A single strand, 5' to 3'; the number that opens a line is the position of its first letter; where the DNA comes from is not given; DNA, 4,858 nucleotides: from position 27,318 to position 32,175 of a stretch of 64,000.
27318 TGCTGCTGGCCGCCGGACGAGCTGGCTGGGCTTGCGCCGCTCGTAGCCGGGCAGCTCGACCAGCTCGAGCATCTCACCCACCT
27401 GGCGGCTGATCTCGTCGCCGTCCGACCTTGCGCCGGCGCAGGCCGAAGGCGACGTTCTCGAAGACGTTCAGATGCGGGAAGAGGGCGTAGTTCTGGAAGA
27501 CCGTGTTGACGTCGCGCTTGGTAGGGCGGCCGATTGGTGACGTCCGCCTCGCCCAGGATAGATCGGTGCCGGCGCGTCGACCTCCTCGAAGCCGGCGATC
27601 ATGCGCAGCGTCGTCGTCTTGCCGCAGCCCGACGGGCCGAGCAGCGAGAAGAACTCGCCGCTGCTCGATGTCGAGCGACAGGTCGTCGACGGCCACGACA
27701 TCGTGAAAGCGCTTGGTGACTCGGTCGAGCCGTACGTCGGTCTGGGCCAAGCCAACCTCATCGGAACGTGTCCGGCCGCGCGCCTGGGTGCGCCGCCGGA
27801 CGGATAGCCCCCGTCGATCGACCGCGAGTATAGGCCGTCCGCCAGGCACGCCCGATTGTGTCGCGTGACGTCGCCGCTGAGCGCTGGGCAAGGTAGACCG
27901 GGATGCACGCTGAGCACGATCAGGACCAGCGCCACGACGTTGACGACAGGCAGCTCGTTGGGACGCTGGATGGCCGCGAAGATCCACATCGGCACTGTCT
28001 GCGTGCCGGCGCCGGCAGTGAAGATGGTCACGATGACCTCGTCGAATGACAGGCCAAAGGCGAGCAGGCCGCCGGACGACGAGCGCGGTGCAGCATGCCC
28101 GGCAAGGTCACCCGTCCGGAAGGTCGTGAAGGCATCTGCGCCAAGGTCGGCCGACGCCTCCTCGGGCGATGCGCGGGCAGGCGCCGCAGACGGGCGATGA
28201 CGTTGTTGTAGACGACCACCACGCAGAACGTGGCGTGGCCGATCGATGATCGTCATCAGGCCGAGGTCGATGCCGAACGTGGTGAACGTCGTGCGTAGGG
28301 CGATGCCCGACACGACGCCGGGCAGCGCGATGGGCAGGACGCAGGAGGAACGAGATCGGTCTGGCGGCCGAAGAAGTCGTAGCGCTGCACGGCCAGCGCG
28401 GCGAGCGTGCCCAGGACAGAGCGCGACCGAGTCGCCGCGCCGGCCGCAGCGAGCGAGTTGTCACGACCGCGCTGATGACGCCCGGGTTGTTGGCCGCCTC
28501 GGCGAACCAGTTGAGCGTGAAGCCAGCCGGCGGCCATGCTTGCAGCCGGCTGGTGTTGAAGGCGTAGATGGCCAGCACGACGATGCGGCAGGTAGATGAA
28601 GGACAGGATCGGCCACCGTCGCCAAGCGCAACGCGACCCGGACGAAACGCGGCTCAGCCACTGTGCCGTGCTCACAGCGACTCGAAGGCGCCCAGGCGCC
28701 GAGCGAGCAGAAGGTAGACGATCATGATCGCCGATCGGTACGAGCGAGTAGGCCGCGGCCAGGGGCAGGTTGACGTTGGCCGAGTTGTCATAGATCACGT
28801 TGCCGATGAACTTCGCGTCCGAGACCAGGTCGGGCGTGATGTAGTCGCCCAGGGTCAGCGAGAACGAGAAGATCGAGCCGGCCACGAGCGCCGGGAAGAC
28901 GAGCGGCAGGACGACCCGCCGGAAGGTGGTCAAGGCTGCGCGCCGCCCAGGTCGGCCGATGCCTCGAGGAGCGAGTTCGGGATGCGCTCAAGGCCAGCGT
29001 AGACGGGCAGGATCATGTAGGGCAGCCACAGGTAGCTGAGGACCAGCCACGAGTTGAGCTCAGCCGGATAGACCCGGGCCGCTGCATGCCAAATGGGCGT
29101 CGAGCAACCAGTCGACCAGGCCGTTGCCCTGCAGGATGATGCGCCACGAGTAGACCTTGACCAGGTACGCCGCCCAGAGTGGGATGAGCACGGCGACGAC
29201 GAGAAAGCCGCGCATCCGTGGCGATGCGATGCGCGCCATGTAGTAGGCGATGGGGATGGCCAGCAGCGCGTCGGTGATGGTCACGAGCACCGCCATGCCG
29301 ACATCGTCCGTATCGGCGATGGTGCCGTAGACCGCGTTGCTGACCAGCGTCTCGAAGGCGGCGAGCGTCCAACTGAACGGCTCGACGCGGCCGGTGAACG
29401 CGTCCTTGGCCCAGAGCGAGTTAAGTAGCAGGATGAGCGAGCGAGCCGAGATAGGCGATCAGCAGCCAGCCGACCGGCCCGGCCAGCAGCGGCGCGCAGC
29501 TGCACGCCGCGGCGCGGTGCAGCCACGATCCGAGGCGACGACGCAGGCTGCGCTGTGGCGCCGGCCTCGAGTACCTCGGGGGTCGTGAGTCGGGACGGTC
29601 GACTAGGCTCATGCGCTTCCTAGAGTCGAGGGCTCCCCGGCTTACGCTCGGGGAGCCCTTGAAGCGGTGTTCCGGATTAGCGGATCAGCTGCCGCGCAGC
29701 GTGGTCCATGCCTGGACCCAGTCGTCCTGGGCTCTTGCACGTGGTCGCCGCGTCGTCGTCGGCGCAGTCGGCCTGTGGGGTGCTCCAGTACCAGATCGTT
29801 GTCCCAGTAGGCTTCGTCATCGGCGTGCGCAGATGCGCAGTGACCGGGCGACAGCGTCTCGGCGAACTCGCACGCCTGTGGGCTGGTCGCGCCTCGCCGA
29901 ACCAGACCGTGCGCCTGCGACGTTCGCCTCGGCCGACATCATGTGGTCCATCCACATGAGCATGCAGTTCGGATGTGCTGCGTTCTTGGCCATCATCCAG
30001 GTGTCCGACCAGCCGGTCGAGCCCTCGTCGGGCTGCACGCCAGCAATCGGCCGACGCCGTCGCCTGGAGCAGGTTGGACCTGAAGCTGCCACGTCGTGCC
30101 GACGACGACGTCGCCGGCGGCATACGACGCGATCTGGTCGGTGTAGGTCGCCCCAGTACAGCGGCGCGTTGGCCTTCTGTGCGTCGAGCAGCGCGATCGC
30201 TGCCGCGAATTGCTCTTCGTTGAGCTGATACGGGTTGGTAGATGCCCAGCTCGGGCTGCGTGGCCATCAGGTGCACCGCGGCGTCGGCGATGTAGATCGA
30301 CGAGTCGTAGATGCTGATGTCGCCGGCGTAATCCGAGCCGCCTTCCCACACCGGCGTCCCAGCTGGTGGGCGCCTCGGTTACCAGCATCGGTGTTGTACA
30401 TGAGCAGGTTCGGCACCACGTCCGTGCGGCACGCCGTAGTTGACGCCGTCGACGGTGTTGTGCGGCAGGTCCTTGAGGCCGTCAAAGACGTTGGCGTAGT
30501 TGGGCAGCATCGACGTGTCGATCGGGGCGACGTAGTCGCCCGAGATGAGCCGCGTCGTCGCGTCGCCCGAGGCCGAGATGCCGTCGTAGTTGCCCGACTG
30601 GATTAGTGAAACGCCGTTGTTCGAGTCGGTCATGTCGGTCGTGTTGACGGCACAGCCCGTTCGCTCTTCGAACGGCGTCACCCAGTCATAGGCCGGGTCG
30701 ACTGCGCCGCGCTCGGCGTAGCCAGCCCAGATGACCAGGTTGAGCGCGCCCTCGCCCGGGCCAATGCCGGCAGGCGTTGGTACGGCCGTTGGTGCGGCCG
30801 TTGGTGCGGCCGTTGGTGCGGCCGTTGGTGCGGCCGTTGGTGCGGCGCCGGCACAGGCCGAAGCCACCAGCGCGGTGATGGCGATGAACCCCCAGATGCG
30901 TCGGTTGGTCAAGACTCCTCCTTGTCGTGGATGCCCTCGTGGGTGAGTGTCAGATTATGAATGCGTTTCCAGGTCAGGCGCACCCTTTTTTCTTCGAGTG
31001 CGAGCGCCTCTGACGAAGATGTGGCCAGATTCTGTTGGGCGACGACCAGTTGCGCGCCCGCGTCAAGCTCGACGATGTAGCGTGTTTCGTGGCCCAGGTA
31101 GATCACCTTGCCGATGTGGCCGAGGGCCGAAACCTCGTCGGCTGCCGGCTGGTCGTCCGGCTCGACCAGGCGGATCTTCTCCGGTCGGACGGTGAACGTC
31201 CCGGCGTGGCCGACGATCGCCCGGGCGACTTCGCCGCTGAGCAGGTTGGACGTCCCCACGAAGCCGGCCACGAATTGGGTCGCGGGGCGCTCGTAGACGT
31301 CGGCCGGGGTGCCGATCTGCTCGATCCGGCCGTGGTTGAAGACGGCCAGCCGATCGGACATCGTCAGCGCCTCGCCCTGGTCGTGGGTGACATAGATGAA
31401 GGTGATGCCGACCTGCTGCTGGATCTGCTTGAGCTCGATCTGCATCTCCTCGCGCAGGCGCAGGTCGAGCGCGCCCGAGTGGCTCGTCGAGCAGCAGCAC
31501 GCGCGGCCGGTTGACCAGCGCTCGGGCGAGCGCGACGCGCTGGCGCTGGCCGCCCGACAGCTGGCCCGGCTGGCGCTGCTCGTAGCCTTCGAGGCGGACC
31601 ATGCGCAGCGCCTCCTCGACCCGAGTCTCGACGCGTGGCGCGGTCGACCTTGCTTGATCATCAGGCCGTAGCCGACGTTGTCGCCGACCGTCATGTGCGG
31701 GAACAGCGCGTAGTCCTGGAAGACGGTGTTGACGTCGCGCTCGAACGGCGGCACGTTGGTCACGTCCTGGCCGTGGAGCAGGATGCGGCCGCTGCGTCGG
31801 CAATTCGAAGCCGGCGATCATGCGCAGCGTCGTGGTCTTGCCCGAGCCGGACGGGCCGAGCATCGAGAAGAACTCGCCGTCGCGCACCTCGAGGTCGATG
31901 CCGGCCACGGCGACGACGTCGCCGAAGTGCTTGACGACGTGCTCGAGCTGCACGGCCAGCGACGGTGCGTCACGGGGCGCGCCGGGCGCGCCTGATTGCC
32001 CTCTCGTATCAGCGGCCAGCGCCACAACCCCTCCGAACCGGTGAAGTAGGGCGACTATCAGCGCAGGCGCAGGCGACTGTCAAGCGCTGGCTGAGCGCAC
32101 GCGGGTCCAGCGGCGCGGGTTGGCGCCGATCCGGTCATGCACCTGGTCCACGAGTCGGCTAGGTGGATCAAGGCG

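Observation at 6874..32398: Uncharacterised interspersed repeat family built on a 20-nt core, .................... (15 clear copies, all intergenic)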

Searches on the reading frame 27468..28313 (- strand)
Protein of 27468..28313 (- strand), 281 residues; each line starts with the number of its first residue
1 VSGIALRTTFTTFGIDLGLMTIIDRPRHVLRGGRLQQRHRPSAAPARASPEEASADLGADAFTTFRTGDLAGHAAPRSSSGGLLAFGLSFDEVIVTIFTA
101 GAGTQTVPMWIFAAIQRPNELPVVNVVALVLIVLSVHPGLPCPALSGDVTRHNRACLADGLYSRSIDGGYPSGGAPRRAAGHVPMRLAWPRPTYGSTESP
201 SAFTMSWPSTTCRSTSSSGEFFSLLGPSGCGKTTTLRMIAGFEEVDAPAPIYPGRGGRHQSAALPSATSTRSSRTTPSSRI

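Call 78: search_protein_families(library=pfam, proteins=[window:27468-28313:-])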
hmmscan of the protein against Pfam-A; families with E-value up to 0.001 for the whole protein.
window:27468-28313:- (281 aa): 1 family
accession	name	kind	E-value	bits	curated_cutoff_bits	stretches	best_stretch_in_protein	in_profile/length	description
PF00005.33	ABC_tran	-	6.1e-06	27.3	25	1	217-245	9-37/137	ABC transporter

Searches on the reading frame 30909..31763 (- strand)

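Call 78: search_protein_families(library=pfam, proteins=[window:30909-31763:-])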
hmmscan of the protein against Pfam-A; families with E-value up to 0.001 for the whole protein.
window:30909-31763:- (284 aa): 1 family
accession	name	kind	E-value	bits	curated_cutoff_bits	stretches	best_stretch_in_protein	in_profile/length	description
PF08402.16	TOBE_2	-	4.7e-13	49.5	21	1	191-267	2-70/76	TOBE domain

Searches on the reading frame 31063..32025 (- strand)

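Call 13: search_protein_families(library=pfam, proteins=[window:31063-32025:-])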
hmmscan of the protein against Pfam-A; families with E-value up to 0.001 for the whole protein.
window:31063-32025:- (320 aa): 1 family
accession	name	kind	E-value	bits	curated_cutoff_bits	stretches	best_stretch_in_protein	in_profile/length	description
PF00005.33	ABC_tran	-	2.2e-24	87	25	1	42-183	3-136/137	ABC transporter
